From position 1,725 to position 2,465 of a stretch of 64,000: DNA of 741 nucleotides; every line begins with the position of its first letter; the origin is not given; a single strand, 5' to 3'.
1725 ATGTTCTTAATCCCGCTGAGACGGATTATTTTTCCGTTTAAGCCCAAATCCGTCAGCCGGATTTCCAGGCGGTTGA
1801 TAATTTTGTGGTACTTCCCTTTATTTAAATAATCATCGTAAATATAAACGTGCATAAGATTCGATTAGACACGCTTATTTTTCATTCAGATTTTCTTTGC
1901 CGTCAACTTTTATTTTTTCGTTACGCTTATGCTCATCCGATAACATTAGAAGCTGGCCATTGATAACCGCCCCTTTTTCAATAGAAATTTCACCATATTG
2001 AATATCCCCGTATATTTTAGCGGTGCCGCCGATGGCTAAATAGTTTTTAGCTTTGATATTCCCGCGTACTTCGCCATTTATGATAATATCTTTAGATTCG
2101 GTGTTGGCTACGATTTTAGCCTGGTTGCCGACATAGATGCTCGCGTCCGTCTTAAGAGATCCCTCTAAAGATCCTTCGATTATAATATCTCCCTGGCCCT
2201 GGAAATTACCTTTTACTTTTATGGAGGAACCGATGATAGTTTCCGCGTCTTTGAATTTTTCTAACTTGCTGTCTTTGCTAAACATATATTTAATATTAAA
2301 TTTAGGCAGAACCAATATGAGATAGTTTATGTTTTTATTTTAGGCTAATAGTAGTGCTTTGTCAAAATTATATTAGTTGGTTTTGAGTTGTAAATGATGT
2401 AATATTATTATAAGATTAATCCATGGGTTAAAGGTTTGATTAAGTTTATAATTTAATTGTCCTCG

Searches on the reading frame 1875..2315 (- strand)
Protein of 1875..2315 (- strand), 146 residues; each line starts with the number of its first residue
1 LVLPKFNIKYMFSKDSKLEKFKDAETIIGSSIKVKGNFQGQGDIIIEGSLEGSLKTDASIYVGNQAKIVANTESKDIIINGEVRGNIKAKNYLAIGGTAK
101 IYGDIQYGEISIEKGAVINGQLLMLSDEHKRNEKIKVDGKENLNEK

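Call 58: search_protein_families(library=pfam, proteins=[window:1875-2315:-], max_evalue=0.001)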
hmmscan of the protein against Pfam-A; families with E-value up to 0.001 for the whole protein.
window:1875-2315:- (146 aa): 1 family
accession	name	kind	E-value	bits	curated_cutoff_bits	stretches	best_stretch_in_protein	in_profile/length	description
PF04519.19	Bactofilin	-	1.4e-24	86.6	27.9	1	26-122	1-97/98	Polymer-forming cytoskeletal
